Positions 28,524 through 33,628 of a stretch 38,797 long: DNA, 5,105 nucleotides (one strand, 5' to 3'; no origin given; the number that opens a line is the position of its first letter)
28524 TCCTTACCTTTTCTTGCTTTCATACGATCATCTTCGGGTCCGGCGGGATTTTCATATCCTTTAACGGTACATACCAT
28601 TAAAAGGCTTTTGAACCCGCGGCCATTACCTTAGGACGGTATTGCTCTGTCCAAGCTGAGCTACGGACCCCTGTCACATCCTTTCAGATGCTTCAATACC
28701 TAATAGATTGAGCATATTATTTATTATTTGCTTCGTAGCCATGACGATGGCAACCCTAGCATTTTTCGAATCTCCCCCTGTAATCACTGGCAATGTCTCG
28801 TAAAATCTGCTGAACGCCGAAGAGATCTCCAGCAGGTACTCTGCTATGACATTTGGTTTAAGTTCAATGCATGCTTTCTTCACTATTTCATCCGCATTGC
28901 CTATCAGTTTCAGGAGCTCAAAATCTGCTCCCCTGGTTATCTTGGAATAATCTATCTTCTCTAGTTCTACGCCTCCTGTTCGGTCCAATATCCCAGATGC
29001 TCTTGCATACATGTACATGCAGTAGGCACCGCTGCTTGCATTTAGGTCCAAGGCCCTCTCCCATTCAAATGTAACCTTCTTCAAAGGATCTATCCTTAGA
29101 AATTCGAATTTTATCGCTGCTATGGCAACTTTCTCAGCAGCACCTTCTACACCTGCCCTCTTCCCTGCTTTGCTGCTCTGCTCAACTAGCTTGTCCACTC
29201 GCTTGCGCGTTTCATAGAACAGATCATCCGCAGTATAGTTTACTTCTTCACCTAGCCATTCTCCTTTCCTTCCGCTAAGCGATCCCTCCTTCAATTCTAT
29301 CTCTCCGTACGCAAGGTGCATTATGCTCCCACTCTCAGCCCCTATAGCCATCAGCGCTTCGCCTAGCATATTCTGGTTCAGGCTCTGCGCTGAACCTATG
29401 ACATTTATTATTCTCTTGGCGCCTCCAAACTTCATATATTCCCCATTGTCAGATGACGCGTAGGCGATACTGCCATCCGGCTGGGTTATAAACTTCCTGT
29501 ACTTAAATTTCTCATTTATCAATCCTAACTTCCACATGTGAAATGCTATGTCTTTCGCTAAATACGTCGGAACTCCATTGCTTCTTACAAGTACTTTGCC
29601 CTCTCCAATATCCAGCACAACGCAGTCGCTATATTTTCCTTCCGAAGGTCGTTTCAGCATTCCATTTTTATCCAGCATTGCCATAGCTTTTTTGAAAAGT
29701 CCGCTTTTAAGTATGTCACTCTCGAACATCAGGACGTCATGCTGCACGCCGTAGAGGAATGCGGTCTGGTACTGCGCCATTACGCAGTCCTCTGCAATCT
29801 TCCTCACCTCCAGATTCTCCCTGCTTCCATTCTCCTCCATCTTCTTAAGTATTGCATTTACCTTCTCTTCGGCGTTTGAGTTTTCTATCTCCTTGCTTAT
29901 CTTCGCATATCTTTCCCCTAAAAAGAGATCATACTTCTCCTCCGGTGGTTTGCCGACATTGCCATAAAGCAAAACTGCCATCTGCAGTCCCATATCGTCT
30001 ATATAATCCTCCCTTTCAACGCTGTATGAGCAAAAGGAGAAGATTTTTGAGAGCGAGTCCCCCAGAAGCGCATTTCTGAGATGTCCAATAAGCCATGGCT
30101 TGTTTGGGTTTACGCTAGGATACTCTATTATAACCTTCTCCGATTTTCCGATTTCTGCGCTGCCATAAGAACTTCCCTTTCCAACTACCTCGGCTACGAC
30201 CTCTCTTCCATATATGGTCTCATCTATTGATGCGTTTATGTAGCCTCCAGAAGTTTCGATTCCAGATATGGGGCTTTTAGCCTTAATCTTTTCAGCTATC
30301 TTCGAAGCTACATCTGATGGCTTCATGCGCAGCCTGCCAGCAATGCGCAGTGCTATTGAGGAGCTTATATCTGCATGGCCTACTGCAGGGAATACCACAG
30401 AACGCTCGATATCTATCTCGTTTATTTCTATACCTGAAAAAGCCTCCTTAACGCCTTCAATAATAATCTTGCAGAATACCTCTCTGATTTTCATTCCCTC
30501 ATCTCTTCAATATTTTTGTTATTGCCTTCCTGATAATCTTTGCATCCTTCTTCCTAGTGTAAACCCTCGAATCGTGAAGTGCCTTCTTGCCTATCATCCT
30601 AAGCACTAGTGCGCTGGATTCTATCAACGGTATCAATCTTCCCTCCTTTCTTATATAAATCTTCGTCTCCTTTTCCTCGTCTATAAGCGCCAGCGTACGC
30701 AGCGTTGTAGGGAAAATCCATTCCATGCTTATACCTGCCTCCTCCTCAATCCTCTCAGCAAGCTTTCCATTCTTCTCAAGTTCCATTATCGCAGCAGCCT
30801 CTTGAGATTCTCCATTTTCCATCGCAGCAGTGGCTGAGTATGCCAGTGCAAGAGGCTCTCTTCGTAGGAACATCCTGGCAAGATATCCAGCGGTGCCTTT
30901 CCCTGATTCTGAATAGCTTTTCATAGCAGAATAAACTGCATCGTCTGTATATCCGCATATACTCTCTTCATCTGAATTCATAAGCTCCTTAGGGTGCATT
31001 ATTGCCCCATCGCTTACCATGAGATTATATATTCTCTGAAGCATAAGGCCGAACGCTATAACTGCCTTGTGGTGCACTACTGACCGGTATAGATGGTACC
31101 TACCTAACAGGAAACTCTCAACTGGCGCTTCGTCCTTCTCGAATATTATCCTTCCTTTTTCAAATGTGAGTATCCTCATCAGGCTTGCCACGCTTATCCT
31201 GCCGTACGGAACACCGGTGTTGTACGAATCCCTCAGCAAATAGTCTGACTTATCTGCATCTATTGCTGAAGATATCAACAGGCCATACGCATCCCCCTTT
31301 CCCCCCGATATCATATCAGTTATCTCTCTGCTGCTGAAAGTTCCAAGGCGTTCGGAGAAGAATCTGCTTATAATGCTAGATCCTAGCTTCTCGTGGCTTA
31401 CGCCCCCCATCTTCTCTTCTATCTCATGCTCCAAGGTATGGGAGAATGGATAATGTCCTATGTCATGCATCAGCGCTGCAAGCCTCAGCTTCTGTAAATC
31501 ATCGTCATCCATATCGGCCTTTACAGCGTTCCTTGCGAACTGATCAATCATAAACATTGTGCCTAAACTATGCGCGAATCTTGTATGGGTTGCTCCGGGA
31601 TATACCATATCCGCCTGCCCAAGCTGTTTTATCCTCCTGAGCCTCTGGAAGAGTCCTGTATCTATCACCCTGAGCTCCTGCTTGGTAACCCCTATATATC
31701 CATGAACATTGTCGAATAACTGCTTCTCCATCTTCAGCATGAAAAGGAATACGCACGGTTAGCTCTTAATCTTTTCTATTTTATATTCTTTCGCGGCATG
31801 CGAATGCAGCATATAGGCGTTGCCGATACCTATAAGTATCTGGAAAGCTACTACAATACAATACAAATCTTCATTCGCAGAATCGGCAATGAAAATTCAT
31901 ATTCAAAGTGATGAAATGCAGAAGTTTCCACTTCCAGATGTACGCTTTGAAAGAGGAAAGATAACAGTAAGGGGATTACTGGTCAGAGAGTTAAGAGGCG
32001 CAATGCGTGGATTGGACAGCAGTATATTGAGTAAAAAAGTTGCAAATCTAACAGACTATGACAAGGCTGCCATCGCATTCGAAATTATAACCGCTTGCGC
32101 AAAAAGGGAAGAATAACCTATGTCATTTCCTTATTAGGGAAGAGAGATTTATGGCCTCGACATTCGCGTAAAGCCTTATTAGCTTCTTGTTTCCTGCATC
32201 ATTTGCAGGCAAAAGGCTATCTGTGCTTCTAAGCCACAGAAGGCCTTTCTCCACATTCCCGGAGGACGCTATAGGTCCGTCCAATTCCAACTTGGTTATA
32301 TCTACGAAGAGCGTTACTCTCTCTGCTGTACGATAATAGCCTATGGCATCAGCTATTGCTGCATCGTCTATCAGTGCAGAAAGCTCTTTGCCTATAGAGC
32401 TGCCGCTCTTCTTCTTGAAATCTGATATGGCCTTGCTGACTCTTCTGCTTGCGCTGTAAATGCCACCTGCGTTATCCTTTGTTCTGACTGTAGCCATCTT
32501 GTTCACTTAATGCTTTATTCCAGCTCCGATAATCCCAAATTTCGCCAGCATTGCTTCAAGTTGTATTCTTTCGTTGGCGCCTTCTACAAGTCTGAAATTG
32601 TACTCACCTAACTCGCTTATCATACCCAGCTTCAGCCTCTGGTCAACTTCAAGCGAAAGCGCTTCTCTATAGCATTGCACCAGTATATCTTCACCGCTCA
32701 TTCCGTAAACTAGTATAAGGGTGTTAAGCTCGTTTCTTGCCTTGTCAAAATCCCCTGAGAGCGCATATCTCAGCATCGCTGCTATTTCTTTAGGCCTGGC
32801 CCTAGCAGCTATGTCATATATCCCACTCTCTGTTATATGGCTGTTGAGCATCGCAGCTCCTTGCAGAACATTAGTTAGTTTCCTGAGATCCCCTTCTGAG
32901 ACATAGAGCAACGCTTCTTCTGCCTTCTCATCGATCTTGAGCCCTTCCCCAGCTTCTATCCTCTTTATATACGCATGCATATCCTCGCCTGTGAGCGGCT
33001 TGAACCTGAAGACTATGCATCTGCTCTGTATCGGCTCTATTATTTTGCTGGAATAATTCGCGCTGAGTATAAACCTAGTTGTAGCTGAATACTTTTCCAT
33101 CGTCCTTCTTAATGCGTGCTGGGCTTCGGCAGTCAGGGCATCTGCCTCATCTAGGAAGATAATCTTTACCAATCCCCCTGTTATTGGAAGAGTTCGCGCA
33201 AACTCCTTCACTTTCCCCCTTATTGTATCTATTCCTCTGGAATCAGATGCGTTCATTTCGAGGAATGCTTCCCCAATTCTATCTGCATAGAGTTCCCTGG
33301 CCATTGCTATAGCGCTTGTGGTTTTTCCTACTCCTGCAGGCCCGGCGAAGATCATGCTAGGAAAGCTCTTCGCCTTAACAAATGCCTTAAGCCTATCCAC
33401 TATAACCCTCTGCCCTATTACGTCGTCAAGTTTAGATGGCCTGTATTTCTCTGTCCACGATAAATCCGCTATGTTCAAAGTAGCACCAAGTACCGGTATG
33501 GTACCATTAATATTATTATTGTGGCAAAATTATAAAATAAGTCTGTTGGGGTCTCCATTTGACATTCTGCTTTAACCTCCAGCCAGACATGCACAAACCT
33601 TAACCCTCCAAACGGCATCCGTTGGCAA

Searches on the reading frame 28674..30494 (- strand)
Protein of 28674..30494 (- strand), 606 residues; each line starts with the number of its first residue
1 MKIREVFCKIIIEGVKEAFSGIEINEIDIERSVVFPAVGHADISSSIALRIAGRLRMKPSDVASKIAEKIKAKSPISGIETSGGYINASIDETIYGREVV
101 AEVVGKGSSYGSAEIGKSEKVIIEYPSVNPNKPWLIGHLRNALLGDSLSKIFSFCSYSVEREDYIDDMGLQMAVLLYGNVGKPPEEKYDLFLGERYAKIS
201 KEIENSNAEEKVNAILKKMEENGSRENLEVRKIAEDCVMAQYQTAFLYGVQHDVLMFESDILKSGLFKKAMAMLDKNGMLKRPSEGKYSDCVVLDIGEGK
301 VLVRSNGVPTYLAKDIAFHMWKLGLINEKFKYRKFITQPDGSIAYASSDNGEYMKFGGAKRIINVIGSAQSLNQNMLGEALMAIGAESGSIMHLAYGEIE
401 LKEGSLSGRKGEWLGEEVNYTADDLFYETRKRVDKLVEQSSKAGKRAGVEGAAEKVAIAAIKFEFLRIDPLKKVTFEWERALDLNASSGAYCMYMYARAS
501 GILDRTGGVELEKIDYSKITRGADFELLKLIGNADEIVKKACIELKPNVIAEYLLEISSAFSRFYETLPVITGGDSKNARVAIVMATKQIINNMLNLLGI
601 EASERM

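Call 31: search_protein_families(library=pfam, max_evalue=0.01, proteins=[window:28674-30494:-])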
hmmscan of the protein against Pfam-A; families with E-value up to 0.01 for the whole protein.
window:28674-30494:- (606 aa): 3 families
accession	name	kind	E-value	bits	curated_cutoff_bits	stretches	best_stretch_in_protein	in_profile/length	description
PF05746.21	DALR_1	-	7e-23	81.4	22.3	1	493-606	2-117/117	DALR anticodon binding domain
PF00750.26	tRNA-synt_1d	-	4.9e-21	75.5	23.3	1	108-318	10-221/349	tRNA synthetases class I (R), catalytic domain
PF03485.21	Arg_tRNA_synt_N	-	2.7e-11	44.4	21.5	1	11-87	3-82/85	Arginyl tRNA synthetase N terminal domain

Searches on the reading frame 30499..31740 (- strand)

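Call 31: search_protein_families(library=pfam, max_evalue=0.01, proteins=[window:30499-31740:-])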
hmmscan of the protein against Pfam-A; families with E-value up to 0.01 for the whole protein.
window:30499-31740:- (413 aa): 2 families
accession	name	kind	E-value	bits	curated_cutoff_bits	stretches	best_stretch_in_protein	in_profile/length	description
PF01966.28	HD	-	1.6e-12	48.2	22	1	54-131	1-73/116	HD domain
PF19276.4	HD_assoc_2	-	3.8e-07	30.2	23.1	1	185-411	4-211/222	HD associated region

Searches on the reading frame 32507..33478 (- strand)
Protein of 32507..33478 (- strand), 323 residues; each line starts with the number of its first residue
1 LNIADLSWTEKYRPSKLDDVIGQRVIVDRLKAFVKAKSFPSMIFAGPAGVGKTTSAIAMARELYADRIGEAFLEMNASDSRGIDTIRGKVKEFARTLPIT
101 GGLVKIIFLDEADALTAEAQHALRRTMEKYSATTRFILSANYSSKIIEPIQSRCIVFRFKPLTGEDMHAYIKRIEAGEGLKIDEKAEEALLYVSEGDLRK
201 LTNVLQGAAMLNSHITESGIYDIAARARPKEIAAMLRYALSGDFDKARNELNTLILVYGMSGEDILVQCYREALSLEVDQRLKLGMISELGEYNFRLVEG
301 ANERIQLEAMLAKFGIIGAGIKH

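Call 30: search_protein_families(library=pfam, max_evalue=0.01, proteins=[window:32507-33478:-])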
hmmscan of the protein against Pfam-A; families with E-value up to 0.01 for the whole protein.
window:32507-33478:- (323 aa): 13 families
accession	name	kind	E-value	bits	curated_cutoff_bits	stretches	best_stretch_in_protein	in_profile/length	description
PF08542.16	Rep_fac_C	-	4e-22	78.9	23.6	1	228-313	2-88/88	Replication factor C C-terminal domain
PF00004.35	AAA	-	4.8e-15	56.6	21.2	1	42-159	1-128/131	ATPase family associated with various cellular activities (AAA)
PF13177.12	DNA_pol3_delta2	-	2.9e-13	50.5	27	1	80-162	80-160/161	DNA polymerase III, delta subunit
PF05496.18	RuvB_N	-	3.1e-07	30.7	27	1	13-66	2-60/159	Holliday junction DNA helicase RuvB P-loop domain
PF13173.12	AAA_14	-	5e-05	23.7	27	1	41-162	4-123/129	AAA domain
PF03215.21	Rad17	-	0.00014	22.3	23.8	1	7-65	8-71/186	Rad17 P-loop domain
PF13401.12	AAA_22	-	0.00016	22.4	27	0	42-122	8-78/130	AAA domain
PF25199.1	nSTAND_NTPase5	-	0.00018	21.8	34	1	20-142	18-134/145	Novel STAND NTPase 5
PF06068.19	TIP49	-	0.00053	19.7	23.8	0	41-78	52-86/347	TIP49 P-loop domain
PF01078.27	Mg_chelatase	-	0.00067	19.5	20.3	0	17-79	2-61/207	Magnesium chelatase, subunit ChlI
PF16193.11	AAA_assoc_2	-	0.0019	18.8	34.3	1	179-213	4-38/81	AAA C-terminal domain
PF25361.1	AAA_lid_RFC1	-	0.0025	17.7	34.9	1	168-215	5-52/59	RFC1-like, AAA+ ATPase lid domain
PF13191.12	AAA_16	-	0.0028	18.6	32.6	0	34-128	16-103/167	AAA ATPase domain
